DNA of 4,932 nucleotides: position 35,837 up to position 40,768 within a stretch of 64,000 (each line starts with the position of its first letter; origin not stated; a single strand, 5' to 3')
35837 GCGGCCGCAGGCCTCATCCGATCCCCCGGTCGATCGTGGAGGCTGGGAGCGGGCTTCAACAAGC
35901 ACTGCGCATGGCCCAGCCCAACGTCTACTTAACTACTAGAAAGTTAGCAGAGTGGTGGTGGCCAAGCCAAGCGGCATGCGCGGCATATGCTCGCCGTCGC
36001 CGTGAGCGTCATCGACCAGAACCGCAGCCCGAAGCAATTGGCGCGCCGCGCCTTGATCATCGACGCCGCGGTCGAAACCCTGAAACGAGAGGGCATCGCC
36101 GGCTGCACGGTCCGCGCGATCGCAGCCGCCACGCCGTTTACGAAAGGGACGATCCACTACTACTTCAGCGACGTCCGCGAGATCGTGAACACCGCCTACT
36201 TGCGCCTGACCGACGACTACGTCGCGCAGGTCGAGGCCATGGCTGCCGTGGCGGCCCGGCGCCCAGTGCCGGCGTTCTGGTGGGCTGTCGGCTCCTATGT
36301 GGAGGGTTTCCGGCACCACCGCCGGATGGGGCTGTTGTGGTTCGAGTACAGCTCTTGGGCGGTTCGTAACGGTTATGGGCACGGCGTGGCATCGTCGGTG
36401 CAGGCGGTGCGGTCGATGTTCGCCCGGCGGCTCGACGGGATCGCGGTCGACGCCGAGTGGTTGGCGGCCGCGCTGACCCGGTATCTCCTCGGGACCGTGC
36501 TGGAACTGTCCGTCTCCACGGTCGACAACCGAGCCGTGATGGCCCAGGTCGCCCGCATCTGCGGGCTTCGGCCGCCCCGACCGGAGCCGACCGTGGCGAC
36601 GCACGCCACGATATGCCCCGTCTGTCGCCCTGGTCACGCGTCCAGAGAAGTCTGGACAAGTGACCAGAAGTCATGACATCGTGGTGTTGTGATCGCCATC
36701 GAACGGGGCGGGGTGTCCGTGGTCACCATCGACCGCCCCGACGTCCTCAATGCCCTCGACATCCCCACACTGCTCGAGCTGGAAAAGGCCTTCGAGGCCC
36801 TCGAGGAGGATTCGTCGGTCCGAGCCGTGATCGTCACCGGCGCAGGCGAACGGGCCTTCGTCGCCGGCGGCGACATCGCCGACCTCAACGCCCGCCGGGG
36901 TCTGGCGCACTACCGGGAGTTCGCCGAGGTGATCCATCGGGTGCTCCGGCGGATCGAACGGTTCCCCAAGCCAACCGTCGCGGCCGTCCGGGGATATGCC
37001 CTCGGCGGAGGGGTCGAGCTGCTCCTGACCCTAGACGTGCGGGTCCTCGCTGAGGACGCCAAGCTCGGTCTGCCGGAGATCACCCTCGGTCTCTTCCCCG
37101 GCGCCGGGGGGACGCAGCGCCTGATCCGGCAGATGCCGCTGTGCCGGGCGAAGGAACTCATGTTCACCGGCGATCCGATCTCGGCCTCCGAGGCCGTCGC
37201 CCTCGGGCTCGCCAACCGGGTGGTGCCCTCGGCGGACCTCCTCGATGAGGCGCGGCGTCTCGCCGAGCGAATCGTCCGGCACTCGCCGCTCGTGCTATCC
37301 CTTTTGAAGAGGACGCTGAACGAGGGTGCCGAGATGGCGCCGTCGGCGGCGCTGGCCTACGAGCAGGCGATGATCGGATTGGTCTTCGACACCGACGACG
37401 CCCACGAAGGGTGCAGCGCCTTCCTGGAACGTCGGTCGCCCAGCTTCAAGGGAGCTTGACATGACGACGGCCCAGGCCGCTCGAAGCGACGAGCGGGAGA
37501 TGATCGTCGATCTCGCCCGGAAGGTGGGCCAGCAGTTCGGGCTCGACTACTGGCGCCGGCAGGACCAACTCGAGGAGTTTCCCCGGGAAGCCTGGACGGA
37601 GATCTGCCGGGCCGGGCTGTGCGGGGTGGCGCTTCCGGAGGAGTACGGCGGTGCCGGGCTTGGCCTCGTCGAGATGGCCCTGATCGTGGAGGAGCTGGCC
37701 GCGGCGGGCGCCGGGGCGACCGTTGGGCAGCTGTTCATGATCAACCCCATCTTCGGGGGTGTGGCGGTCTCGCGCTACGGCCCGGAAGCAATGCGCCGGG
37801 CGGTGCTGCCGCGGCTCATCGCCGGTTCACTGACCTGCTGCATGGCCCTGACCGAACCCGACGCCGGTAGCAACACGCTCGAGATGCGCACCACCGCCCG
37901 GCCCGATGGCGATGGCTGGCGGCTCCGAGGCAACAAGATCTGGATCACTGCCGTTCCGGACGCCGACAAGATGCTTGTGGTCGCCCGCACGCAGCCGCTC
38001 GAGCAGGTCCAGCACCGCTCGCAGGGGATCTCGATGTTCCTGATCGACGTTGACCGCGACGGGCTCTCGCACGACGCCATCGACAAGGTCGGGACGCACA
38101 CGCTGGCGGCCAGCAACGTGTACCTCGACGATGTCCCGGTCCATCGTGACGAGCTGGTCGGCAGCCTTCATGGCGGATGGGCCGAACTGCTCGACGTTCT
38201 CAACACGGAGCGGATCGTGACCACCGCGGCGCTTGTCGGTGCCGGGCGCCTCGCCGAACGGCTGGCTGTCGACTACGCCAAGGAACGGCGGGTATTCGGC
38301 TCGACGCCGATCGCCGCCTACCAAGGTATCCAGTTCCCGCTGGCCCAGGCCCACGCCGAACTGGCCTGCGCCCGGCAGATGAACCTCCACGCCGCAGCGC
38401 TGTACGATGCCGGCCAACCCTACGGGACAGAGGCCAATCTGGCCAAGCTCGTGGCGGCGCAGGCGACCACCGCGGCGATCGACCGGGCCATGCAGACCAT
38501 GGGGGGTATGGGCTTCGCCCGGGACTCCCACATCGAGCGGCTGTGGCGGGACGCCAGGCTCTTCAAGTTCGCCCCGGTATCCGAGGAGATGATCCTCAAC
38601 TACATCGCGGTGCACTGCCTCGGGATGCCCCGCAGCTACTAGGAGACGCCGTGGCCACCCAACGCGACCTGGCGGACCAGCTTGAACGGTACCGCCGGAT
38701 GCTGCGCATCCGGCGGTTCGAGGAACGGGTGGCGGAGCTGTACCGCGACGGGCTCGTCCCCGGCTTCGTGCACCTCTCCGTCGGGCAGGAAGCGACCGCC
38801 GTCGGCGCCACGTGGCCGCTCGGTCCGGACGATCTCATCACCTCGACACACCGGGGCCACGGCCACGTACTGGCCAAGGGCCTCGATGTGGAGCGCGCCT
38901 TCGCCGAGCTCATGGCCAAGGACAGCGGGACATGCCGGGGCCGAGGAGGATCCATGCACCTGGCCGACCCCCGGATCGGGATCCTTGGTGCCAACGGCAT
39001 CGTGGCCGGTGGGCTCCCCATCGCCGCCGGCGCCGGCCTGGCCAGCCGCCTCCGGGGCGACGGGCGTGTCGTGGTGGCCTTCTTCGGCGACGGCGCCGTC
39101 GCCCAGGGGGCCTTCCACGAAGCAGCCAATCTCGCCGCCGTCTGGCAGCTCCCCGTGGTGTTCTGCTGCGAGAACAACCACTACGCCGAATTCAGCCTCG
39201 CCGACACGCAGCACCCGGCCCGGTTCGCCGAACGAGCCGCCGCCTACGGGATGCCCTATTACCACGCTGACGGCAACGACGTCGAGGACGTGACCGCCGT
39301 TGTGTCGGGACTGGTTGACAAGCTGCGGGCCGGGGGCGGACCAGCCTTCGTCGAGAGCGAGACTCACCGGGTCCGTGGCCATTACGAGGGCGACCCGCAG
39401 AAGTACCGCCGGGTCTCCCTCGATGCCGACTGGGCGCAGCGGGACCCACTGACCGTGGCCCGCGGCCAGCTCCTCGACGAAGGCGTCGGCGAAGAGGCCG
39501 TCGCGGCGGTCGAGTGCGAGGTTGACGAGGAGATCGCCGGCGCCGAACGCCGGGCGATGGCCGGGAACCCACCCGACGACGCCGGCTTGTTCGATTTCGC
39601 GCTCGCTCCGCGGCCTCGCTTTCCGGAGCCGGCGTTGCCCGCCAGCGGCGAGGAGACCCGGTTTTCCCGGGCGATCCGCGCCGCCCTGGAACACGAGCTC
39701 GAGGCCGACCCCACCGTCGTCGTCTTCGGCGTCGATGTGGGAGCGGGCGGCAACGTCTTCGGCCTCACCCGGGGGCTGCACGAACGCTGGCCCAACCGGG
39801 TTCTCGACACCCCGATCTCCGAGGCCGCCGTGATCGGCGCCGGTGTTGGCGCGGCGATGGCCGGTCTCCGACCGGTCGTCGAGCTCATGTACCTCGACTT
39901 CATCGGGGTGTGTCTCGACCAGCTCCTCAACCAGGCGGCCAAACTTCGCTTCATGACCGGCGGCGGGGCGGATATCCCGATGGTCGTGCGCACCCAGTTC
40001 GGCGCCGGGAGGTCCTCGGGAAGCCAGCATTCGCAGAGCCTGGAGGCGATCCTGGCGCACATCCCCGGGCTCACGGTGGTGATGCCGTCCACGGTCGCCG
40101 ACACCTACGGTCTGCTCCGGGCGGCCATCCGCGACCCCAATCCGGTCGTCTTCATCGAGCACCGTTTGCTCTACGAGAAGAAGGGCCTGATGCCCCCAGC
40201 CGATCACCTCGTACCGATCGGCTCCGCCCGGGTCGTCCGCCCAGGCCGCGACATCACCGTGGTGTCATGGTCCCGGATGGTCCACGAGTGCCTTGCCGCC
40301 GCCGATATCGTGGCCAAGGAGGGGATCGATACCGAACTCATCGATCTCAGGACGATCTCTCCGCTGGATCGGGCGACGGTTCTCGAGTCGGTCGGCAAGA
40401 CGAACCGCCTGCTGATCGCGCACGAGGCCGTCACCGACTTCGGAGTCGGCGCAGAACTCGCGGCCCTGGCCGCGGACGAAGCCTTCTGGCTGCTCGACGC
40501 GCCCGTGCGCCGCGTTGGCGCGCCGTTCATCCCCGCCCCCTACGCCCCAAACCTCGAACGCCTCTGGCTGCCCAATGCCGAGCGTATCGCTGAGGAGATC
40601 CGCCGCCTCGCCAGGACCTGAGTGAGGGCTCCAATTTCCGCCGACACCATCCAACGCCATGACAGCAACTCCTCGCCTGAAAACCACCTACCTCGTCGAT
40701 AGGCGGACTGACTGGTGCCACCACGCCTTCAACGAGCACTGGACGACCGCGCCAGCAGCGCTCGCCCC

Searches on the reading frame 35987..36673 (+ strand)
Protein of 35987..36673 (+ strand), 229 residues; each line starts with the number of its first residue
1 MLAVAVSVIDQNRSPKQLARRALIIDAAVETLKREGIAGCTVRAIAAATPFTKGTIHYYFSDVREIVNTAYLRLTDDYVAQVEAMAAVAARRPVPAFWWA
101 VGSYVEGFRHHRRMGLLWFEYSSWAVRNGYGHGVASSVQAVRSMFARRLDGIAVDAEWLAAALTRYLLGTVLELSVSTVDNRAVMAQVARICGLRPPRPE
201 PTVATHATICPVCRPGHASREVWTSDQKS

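Call 9: search_protein_families(library=pfam, proteins=[window:35987-36673:+], max_evalue=0.001)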
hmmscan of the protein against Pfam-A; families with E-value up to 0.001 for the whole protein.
window:35987-36673:+ (229 aa): 1 family
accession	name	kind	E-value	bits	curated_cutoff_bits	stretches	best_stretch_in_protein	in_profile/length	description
PF00440.29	TetR_N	-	3.5e-09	36.7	24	1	24-67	1-44/47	Bacterial regulatory proteins, tetR family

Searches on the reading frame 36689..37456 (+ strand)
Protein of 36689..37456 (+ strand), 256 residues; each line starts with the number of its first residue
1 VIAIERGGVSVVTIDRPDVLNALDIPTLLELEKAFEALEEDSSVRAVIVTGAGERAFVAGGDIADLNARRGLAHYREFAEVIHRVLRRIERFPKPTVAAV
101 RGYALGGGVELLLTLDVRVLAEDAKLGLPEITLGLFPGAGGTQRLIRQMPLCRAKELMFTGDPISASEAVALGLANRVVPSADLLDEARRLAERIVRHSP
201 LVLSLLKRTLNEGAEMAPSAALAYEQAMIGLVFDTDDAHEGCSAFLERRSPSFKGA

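Call 9: search_protein_families(library=pfam, proteins=[window:36689-37456:+], max_evalue=0.001)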
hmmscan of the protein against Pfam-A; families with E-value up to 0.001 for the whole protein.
window:36689-37456:+ (256 aa): 2 families
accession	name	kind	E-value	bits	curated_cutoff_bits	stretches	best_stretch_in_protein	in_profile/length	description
PF00378.25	ECH_1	-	2.4e-67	227.4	27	1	7-255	4-250/251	Enoyl-CoA hydratase/isomerase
PF16113.10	ECH_2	-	2.9e-45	155.7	27.2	1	10-193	2-186/335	Enoyl-CoA hydratase/isomerase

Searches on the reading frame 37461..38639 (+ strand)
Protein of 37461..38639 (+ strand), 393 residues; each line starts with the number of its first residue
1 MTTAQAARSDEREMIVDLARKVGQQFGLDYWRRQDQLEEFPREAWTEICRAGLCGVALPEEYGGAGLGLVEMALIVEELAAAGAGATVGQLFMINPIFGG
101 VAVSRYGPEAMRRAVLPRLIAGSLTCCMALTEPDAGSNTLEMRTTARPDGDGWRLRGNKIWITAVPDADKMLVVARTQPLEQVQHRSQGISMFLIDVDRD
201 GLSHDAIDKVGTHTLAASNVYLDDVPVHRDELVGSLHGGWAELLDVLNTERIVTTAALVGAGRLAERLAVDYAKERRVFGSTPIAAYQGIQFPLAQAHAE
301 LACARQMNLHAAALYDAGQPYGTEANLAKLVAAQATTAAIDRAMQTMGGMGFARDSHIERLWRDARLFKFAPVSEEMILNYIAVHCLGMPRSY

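Call 9: search_protein_families(library=pfam, proteins=[window:37461-38639:+], max_evalue=0.001)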
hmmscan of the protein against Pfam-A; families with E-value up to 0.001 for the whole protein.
window:37461-38639:+ (393 aa): 4 families
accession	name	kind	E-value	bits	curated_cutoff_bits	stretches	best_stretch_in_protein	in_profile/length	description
PF00441.29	Acyl-CoA_dh_1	-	1.5e-32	113.3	22.4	1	238-383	2-146/150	Acyl-CoA dehydrogenase, C-terminal domain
PF02771.21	Acyl-CoA_dh_N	-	2.5e-23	83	22.9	1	9-122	1-112/113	Acyl-CoA dehydrogenase, N-terminal domain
PF02770.24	Acyl-CoA_dh_M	-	3.9e-23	81.9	33.3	1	127-225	1-97/97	Acyl-CoA dehydrogenase, middle domain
PF08028.16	Acyl-CoA_dh_2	-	1.1e-15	58.6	22.7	1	253-367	2-125/134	Acyl-CoA dehydrogenase, C-terminal domain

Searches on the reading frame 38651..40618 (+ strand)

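Call 9: search_protein_families(library=pfam, proteins=[window:38651-40618:+], max_evalue=0.001)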
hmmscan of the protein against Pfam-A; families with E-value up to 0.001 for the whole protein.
window:38651-40618:+ (656 aa): 4 families
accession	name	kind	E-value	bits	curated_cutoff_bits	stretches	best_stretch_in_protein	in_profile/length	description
PF00676.26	E1_dh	-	1.9e-67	227.8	22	1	15-303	1-292/300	Dehydrogenase E1 component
PF02779.29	Transket_pyr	-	2.7e-42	144.8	27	1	338-509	5-173/174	Transketolase, pyrimidine binding domain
PF02780.25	Transketolase_C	-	1.7e-38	131.8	25.9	1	524-646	1-124/124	Transketolase, C-terminal domain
PF02775.26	TPP_enzyme_C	-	5.1e-06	26.8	21.9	1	114-234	26-149/151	Thiamine pyrophosphate enzyme, C-terminal TPP binding domain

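Call 59: search_protein_families(library=ncbifam, proteins=[window:38651-40618:+], max_evalue=0.001)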
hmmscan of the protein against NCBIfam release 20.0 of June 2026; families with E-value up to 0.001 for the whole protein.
window:38651-40618:+ (656 aa): 10 families
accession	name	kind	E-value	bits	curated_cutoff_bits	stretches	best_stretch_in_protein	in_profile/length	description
NF006667.0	PRK09212.1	subfamily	1.4e-100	336.4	321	1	339-654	7-323/327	pyruvate dehydrogenase complex E1 component subunit beta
NF008854.0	PRK11892.1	equivalog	1.4e-98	330.6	454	1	336-653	142-461/464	pyruvate dehydrogenase complex E1 component subunit beta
TIGR03182.1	PDH_E1_alph_y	equivalog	1.3e-91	306.8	393.85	1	10-315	4-311/315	pyruvate dehydrogenase (acetyl-transferring) E1 component subunit alpha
TIGR03181.1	PDH_E1_alph_x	equivalog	2.1e-62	211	411.35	1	11-317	27-326/341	pyruvate dehydrogenase (acetyl-transferring) E1 component subunit alpha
NF004559.0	PRK05899.2-5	equivalog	1.9e-35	122.2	488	1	114-610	124-581/627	transketolase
TIGR00204.1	dxs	equivalog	2.7e-22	79.1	465.95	1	374-625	344-584/616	1-deoxy-D-xylulose-5-phosphate synthase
NF008968.0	PRK12315.1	subfamily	1.8e-18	66.2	510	1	335-609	278-539/582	1-deoxy-D-xylulose-5-phosphate synthase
NF003933.0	PRK05444.2-2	equivalog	8.7e-15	54.2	395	1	125-624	127-573/606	1-deoxy-D-xylulose-5-phosphate synthase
NF004556.0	PRK05899.2-2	equivalog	8.5e-12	44.1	575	1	375-610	363-596/639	transketolase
NF041170.1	Oxoac_fdxalpha_Archa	equivalog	0.00063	18.2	800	0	533-593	520-580/636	2-oxoacid:ferredoxin oxidoreductase subunit alpha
